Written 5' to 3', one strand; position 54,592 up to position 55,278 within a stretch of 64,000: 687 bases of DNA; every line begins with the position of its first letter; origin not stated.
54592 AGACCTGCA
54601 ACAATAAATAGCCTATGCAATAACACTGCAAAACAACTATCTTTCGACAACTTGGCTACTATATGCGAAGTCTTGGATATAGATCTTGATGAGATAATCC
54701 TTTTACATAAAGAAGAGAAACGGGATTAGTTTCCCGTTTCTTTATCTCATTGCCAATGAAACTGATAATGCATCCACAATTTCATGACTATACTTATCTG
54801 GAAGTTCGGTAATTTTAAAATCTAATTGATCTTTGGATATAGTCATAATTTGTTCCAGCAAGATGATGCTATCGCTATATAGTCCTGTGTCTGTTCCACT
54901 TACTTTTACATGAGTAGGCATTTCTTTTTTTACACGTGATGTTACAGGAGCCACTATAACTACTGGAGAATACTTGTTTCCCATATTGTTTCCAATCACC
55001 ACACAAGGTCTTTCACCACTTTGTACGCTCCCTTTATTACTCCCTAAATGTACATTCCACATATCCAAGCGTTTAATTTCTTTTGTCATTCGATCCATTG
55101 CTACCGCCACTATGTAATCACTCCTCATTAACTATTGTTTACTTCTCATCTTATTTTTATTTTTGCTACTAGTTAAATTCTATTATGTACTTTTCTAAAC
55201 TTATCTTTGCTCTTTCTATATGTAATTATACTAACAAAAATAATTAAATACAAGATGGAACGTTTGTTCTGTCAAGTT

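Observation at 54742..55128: Orphan EndoA/MazF-type toxin with no antitoxin gene, apparently under SOS control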

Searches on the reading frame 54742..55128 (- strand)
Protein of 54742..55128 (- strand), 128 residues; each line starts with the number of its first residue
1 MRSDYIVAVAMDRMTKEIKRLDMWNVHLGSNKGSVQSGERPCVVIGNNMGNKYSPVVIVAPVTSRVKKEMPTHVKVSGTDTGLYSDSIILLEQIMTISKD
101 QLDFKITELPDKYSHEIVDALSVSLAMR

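Call 3: search_protein_families(library=pfam, proteins=[window:54742-55128:-], max_evalue=0.01)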
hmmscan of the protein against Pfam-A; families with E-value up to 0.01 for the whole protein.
window:54742-55128:- (128 aa): 1 family
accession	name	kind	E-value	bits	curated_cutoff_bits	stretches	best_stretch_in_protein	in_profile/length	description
PF02452.23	PemK_toxin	-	1e-24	87.3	23.1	1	19-124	1-108/109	PemK-like, MazF-like toxin of type II toxin-antitoxin system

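Call 6: search_dna_similar(query=window:54742-55128:-, collection=phages, mode=protein, max_rows=30)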
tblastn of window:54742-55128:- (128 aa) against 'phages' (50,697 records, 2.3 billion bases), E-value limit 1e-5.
Records with a match: 101; places in all: 101; records where one place covers at least 80% of the query: 89.
Best place of each record, by identity: <60% 101.
By first word of the organism name: Lactobacillus 31; Bacteriophage 29; Enterocloster 6; Coprococcus 4; phage 4; Blautia 3; Clostridium 3; Thomasclavelia 2; Listeria 2; Lachnospiraceae 2; and 10 more.
By host as written in the record: - 33; Lactobacillus plantarum 17; Coprococcus sp. 4; Lactobacillus brevis 3; Blautia sp. 3; Enterocloster bolteae DA473 3; Lactobacillus plantarum IMAU10120 3; Thomasclavelia ramosa YY17 2; and 21 more.
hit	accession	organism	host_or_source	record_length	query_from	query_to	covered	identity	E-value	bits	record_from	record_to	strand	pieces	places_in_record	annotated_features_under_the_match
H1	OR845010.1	Staphylococcus phage SA 1306 Kay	Staphylococcus aureus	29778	18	127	86%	45.9%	2e-21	94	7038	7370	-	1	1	record has no annotation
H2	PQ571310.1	Thomasclavelia phage TR-TP2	Thomasclavelia ramosa YY17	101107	9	125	91%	41.7%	1e-17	82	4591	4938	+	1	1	MazF-like growth inhibitor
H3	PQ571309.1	Thomasclavelia phage TR-TP1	Thomasclavelia ramosa YY17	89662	9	125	91%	41.7%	2e-17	82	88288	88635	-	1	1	MazF-like growth inhibitor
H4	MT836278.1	Bacteriophage sp.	human fecal samples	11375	19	127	85%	43.8%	1e-15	77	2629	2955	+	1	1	record has no annotation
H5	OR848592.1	Listeria phage LM 4-14-1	Listeria monocytogenes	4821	18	127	86%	42.3%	1e-20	91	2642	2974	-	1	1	record has no annotation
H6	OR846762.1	Listeria phage LM 4-11-1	Listeria monocytogenes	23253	18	127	86%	42.3%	2e-20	91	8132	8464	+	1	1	record has no annotation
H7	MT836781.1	Bacteriophage sp.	human fecal samples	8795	13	126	89%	40.5%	1e-19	89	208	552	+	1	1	record has no annotation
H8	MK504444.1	Lactobacillus phage 3-521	Lactobacillus brevis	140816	14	127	89%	40.0%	2e-13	71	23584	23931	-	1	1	mRNA interferase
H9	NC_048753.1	Lactobacillus phage 3-521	Lactobacillus brevis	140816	14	127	89%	40.0%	2e-13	71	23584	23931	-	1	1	MazF-like growth inhibitor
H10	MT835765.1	Bacteriophage sp.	human fecal samples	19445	16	127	88%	40.7%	3e-17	82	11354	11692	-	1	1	record has no annotation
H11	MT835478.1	Bacteriophage sp.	human fecal samples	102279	18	127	86%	41.4%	1e-17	83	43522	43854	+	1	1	record has no annotation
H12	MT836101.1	Bacteriophage sp.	human fecal samples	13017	18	127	86%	41.1%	3e-16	79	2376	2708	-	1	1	record has no annotation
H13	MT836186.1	Bacteriophage sp.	human fecal samples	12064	20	127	84%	41.8%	7e-14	72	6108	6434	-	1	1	record has no annotation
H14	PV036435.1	Coprococcus phage NatCom_24345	Coprococcus sp.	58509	19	126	84%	41.4%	8e-16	78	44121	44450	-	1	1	MazF-like growth inhibitor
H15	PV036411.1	Lachnospiraceae phage NatCom_43249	Lachnospiraceae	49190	19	126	84%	41.4%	8e-16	78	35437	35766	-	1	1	MazF-like growth inhibitor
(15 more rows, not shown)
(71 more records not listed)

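Call 11: find_homologous_proteins(query=window:54742-55128:-, max_evalue=0.00001)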
Query window:54742-55128:- (128 aa): 44 proteins with E <= 0.00001 among 115 candidates.
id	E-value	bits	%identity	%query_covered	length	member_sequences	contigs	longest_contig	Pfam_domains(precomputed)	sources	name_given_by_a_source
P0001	1.2e-71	256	98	95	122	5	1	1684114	PF02452.24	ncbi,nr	ncbi:mRNA interferase MazF [Paenibacillus jamilae]|nr:mRNA interferase MazF [Paenibacillus jamilae]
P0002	3.8e-65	235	90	95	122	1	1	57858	PF02452.24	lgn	-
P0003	3.7e-64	232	90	94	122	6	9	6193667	PF02452.24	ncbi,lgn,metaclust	ncbi:type II toxin-antitoxin system PemK/MazF family toxin [Paenibacillus peoriae]|metaclust:status=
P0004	4.3e-61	222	88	95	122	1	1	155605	PF02452.24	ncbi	ncbi:UNVERIFIED_CONTAM: mRNA interferase MazF [Paenibacillus sp. PvR008]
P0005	3.1e-53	197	77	95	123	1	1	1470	PF02452.24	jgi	jgi:mRNA interferase MazF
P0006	4.6e-52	193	75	95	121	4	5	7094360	PF02452.24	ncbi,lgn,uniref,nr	ncbi:type II toxin-antitoxin system PemK/MazF family toxin [Paenibacillus barcinonensis]|uniref:mRNA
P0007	5.3e-49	183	75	95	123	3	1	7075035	PF02452.24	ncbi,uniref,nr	ncbi:type II toxin-antitoxin system PemK/MazF family toxin [Paenibacillus sp. 1781tsa1]|uniref:type 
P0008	1.4e-48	182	71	95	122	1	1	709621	PF02452.24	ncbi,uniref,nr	ncbi:type II toxin-antitoxin system PemK/MazF family toxin [Paenibacillus illinoisensis]|uniref:mRNA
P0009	1.4e-47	179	72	95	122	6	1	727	PF02452.24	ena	-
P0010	5.8e-47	177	69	95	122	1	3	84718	PF02452.24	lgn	-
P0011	3.7e-46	174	66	94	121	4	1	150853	PF02452.24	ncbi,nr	ncbi:type II toxin-antitoxin system PemK/MazF family toxin [Paenibacillus silvae]|nr:type II toxin-a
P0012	1.3e-45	172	67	95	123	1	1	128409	PF02452.24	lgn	-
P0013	4.3e-45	171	68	95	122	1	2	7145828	PF02452.24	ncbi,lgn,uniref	ncbi:type II toxin-antitoxin system PemK/MazF family toxin [Paenibacillus sp. FSL K6-1122]|uniref:ty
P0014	3.8e-41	158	63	95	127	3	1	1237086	PF02452.24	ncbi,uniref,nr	ncbi:type II toxin-antitoxin system PemK/MazF family toxin [Paenibacillus polymyxa]|uniref:type II t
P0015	1.7e-38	149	69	82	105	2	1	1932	PF02452.24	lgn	-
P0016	2.6e-22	97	45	95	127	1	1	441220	PF02452.24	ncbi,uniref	ncbi:type II toxin-antitoxin system PemK/MazF family toxin [Paenibacillus medicaginis]|uniref:mRNA i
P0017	9.7e-20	89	47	87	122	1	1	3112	PF02452.24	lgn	-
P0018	3.1e-19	87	46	86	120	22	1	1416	PF02452.24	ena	-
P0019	6.5e-19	86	45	86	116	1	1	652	PF02452.24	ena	-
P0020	9.9e-19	86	45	88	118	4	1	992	PF02452.24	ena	-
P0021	1.6e-18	85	41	91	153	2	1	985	PF02452.24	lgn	-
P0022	2.4e-18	84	45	86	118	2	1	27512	PF02452.24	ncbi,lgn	ncbi:MAG: type II toxin-antitoxin system PemK/MazF family toxin [Emergencia sp.]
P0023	4.0e-18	84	47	86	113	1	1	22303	PF02452.24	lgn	-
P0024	8.5e-18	83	43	91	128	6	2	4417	PF02452.24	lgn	-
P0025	9.2e-18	82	42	91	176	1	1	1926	PF02452.24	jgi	jgi:mRNA interferase MazF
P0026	1.4e-17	82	43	87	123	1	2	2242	PF02452.24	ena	-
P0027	2.0e-17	81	43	87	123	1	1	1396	PF02452.24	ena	-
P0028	2.1e-17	81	44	87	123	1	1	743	PF02452.24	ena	-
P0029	2.9e-17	81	50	70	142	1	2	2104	PF02452.24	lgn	-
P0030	4.1e-17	80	43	90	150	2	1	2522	PF02452.24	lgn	-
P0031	5.1e-17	80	45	91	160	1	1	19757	PF02452.24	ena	-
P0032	5.2e-17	80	44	87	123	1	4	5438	PF02452.24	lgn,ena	-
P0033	1.1e-16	79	48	86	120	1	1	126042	PF02452.24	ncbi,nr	ncbi:type II toxin-antitoxin system PemK/MazF family toxin [Eubacteriales bacterium OttesenSCG-928-M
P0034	9.1e-16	76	43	88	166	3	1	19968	PF02452.24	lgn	-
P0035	1.2e-15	76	43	89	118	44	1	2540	PF02452.24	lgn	-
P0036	1.2e-15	76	43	88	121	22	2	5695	PF02452.24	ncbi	-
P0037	3.5e-15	74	48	81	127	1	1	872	PF02452.24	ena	-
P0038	6.2e-15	73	42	88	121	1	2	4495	PF02452.24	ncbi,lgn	-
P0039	2.2e-14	71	45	85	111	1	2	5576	PF02452.24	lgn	-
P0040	7.5e-14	70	43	88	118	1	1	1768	PF02452.24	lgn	-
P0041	4.8e-13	67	47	70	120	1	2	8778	PF02452.24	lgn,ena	-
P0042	1.8e-12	65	39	87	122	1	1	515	PF02452.24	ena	-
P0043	5.5e-12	64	42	87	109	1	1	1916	PF02452.24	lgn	-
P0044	5.1e-7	48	35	88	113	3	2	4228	PF02452.24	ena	-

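Call 12: search_solved_structures(query=window:54742-55128:-, show_alignments=3)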
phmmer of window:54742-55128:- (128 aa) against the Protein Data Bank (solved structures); distinct sequences matched with E-value up to 0.001: 19.
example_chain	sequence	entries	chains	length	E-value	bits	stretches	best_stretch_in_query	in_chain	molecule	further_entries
4mdx_A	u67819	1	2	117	2.2e-23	85.9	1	18-127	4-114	mRNA interferase EndoA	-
1ne8_A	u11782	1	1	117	2.4e-23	85.8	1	18-127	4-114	conserved hypothetical protein YDCE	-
4me7_A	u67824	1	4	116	2.5e-23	85.7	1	18-127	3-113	mRNA interferase EndoA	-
2mf2_A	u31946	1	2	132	4.6e-23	84.9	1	17-127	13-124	mRNA interferase MazF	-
4mzm_A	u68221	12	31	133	4.7e-23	84.9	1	17-127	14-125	mRNA interferase MazF | MazF mRNA interferase | Endoribonuclease MazF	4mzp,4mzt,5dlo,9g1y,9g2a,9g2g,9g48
4of1_A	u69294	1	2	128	8.4e-23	84.1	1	18-127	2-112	mRNA interferase MazF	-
7bxy_A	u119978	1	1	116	3.6e-22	82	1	18-126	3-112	mRNA interferase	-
4hke_A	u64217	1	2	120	4.1e-22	81.8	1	18-126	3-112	Addiction module toxin component PemK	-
6l2a_A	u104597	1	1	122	7.2e-10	42.4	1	18-102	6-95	mRNA interferase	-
6kyt_A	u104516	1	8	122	1.1e-09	41.8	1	18-106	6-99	Endoribonuclease MazF9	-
6kys_A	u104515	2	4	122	1.2e-09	41.7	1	18-106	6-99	Endoribonuclease MazF9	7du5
5hjz_A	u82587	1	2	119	1.2e-09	41.6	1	19-106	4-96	Endoribonuclease MazF9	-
6l29_A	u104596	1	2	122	1.6e-09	41.2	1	18-106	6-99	mRNA interferase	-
8zws_A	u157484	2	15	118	1.5e-07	34.9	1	18-119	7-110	Endoribonuclease MazF6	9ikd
5hk3_A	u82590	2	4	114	1.6e-07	34.8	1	18-119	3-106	Endoribonuclease MazF6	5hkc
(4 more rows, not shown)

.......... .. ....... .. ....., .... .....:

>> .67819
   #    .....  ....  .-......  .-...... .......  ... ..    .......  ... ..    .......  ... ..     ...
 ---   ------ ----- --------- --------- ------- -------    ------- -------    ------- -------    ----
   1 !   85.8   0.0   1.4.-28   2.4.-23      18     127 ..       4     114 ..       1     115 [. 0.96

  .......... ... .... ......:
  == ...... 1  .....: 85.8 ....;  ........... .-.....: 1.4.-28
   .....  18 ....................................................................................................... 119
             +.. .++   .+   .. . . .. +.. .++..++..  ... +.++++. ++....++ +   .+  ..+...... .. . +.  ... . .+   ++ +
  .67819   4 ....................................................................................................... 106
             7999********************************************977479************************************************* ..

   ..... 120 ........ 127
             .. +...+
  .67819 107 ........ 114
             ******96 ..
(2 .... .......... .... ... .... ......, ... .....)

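Call 13: find_encoding_contigs(protein=P0001, flank=10000, max_places=4)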
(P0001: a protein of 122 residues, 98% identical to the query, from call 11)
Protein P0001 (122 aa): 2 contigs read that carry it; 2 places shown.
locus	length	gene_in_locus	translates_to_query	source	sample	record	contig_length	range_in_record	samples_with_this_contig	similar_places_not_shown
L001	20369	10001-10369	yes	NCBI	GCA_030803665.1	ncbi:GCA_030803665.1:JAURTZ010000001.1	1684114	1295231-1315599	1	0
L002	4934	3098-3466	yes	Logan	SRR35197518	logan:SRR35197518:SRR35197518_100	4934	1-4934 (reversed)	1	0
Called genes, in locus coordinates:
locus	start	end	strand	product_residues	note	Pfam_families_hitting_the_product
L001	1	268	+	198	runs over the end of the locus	PF01381:HTH_3 (faint)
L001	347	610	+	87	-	-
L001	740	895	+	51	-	-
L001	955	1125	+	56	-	-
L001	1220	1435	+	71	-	-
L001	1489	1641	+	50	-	-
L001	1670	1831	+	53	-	-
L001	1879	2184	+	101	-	-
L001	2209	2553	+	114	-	-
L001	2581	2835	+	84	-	-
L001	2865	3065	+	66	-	-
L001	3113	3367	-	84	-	-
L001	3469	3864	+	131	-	-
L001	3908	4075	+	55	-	-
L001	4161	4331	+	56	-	-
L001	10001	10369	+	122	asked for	PF02452:PemK_toxin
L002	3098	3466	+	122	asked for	PF02452:PemK_toxin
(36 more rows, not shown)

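Call 14: find_encoding_contigs(protein=P0003, flank=10000, max_places=6)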
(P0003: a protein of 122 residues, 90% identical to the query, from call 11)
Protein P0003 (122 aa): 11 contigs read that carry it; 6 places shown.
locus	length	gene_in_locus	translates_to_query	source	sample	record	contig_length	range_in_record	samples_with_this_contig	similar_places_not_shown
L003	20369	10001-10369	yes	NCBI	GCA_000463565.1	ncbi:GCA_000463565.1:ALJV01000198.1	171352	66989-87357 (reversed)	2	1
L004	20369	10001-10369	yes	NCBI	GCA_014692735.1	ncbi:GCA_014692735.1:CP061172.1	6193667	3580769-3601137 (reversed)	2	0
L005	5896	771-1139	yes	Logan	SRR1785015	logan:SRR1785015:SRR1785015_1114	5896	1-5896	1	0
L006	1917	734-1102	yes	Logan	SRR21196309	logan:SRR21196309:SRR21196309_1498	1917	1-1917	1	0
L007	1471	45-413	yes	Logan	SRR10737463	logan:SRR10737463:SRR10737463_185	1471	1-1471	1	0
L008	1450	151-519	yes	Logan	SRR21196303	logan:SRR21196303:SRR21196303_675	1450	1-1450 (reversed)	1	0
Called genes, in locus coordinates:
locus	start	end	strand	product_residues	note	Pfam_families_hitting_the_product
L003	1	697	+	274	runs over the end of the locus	PF02498:Bro-N, PF03374:ANT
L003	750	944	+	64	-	-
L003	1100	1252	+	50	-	-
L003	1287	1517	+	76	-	-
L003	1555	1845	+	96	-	-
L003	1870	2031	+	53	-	-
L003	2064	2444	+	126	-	-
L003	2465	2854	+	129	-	-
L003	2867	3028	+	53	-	-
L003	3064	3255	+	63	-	-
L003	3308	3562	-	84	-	-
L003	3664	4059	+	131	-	-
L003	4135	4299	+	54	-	-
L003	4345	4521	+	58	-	-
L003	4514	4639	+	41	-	-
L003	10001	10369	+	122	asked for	PF02452:PemK_toxin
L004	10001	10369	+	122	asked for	PF02452:PemK_toxin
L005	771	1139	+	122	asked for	PF02452:PemK_toxin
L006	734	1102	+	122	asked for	PF02452:PemK_toxin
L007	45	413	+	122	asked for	PF02452:PemK_toxin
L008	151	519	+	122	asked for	PF02452:PemK_toxin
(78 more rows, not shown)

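Call 21: find_encoding_contigs(protein=P0006, flank=8000, max_places=3)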
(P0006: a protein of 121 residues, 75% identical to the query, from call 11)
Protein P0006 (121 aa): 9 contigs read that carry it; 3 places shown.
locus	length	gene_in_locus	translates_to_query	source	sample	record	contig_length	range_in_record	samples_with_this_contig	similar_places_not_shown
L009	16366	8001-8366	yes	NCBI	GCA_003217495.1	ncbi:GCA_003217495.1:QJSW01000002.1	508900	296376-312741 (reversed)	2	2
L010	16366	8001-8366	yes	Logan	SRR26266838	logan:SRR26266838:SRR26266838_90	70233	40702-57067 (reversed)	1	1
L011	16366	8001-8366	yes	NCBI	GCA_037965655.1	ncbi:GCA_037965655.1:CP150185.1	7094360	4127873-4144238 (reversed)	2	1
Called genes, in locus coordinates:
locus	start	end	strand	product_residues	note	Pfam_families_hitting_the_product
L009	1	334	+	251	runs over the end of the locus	PF01844:HNH (weak)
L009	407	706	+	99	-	-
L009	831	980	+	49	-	-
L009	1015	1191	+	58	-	-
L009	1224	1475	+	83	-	-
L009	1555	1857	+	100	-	-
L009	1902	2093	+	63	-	-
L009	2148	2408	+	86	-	-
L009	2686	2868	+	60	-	-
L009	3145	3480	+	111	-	PF04397:LytTR (weak)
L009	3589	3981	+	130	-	-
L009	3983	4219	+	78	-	-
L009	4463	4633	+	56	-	-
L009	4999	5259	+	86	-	-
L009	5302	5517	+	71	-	-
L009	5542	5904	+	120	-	PF20274:cREC_REC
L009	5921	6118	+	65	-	-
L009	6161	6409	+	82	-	-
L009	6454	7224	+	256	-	-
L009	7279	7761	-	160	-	-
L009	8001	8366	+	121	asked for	PF02452:PemK_toxin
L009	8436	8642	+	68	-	-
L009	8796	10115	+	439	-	PF14072:DndB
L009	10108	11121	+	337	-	PF22822:MrpR_N_CB, PF22823:MrpR_C_cat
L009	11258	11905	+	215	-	-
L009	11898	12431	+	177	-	PF04647:AgrB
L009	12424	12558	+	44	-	-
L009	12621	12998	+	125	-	-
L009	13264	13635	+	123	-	-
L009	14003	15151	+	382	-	-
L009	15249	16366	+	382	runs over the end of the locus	PF13479:AAA_24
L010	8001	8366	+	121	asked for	PF02452:PemK_toxin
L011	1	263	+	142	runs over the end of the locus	-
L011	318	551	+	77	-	-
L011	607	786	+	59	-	-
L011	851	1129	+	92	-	-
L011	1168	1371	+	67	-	-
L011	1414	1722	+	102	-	-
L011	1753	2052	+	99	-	-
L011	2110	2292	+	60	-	-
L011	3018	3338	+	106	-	-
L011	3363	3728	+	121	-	-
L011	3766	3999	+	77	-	-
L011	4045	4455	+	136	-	-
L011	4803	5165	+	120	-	PF20274:cREC_REC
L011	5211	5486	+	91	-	-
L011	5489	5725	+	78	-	-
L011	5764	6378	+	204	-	-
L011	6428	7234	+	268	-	-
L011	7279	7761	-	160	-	-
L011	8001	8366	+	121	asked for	PF02452:PemK_toxin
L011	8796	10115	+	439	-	PF14072:DndB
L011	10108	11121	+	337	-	PF22822:MrpR_N_CB, PF22823:MrpR_C_cat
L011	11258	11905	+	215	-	-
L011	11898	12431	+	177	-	PF04647:AgrB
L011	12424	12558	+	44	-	-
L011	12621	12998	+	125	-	-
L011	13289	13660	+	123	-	-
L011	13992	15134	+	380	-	-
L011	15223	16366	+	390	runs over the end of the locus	PF13479:AAA_24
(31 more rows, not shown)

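Call 22: find_encoding_contigs(protein=P0014, flank=8000, max_places=2)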
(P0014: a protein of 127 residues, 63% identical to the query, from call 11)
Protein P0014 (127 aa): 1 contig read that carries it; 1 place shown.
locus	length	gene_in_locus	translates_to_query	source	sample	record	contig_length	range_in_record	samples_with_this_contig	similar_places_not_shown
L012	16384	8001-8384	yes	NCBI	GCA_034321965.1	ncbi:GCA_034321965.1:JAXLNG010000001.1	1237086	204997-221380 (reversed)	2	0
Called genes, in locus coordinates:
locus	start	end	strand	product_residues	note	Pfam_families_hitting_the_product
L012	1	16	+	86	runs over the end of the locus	-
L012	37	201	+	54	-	-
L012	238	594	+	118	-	PF24203:Phage_ProQ_C_like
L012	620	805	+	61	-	-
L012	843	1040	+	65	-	-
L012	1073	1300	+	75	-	-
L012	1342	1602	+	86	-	-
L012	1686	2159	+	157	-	-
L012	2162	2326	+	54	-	-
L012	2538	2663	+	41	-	-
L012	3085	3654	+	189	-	-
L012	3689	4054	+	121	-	-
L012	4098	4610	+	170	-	PF03235:GmrSD_N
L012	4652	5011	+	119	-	-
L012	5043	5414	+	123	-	-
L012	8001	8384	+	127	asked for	PF02452:PemK_toxin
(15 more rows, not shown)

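Call 23: find_encoding_contigs(protein=P0016, flank=8000, max_places=2)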
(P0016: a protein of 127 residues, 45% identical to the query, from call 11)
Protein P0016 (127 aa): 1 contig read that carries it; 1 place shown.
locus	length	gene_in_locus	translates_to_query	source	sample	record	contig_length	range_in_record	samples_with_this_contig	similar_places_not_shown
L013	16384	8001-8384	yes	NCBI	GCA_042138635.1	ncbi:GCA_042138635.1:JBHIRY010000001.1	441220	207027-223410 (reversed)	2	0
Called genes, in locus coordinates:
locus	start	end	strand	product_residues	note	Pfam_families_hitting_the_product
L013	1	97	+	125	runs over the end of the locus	-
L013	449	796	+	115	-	PF01981:PTH2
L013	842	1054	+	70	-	-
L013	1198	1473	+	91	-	-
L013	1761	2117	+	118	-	PF01909:NTP_transf_2, PF18765:Polbeta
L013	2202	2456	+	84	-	PF12375:DUF3653 (weak)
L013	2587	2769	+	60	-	-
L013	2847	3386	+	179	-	-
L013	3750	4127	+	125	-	-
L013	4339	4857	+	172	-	-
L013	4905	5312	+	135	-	-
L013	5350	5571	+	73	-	-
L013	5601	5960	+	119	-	-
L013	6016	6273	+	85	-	-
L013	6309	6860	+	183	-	-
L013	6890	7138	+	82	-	-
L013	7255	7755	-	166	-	-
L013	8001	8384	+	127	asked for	PF02452:PemK_toxin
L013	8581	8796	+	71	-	-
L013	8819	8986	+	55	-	-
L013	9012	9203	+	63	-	-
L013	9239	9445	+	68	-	-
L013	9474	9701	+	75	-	-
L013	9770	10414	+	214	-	-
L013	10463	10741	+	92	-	-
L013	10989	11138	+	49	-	-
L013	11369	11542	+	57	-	-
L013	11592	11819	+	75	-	-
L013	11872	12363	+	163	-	-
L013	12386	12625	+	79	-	-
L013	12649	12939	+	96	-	-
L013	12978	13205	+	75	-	-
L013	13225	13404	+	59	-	-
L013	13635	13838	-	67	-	PF12844:HTH_19 (weak), PF01381:HTH_3, PF13443:HTH_26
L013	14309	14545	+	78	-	-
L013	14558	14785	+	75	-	-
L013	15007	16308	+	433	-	PF14072:DndB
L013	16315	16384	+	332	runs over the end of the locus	PF22822:MrpR_N_CB, PF22823:MrpR_C_cat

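Call 42: get_annotated_region(hit=H2, flank=2500)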
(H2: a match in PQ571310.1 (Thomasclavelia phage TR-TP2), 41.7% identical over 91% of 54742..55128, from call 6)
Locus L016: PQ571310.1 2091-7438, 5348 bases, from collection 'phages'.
description: Thomasclavelia phage TR-TP2, complete genome.
organism: Thomasclavelia phage TR-TP2 (NCBI taxid 3385258)
taxonomy: Viruses
host: Thomasclavelia ramosa YY17; source: sewage from septic tank; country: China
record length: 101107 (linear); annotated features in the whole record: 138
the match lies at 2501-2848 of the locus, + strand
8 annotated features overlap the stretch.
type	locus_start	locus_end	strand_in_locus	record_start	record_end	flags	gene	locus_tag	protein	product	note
CDS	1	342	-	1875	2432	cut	-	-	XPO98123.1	hypothetical protein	TR-TP2_gp4; TR-TP2_gp4; None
CDS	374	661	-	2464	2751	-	-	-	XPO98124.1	hypothetical protein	TR-TP2_gp5; TR-TP2_gp5; None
CDS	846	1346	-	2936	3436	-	-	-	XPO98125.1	hypothetical protein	TR-TP2_gp6; TR-TP2_gp6; None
CDS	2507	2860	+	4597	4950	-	-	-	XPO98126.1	MazF-like growth inhibitor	TR-TP2_gp7; TR-TP2_gp7; Annot2=(structure alignment-afuniprot50) AF-A0A0T6AAQ8-F1-model_v4 mRNA ...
CDS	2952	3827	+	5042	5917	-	-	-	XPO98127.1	integrase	TR-TP2_gp8; TR-TP2_gp8; Annot2=(structure alignment-afuniprot50) AF-A0A7Y8L5W6-F1-model_v4 Tyrosine recombinase ...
CDS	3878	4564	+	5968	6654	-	-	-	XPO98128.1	endolysin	TR-TP2_gp9; TR-TP2_gp9; Annot2=(structure alignment-afuniprot50) AF-A0A415TIW7-F1-model_v4 LYZ2 domain-containing ...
CDS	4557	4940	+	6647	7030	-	-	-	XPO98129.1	hypothetical protein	TR-TP2_gp10; TR-TP2_gp10; None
CDS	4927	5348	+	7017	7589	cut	-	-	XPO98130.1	hypothetical protein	TR-TP2_gp11; TR-TP2_gp11; Annot2=(structure alignment-afuniprot50) AF-R5IX44-F1-model_v4 5' nucleotidase deoxy ...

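Call 43: get_annotated_region(hit=H8, flank=2500)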
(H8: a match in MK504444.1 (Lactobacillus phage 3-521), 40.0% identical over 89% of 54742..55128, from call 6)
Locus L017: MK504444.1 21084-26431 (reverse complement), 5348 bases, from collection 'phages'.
description: Lactobacillus phage 3-521, complete genome.
organism: Lactobacillus phage 3-521 (NCBI taxid 2510943)
taxonomy: Viruses; Duplodnaviria; Heunggongvirae; Uroviricota; Caudoviricetes; Herelleviridae; Watanabevirus; Watanabevirus wv3521
host: Lactobacillus brevis; source: irish wastewater; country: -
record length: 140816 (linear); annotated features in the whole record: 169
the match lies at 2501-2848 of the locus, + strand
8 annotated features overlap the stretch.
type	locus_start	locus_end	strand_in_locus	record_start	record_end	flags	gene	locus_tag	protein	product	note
CDS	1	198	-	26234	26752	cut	-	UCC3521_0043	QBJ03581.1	hypothetical protein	-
CDS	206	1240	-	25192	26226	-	-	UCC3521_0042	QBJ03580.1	Mg2+/Co2+ transport protein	Mg2+/Co2+ transport protein CorA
CDS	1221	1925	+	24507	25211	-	-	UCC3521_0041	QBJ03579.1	hypothetical protein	-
CDS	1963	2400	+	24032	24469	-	-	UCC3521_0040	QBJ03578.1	hypothetical protein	-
CDS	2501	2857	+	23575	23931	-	-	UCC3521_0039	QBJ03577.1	mRNA interferase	mRNA interferase PemK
CDS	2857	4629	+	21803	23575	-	-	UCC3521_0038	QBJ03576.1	DNA helicase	-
CDS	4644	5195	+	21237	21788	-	-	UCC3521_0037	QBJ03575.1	hypothetical protein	-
CDS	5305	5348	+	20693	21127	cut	-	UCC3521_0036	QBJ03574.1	hypothetical protein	-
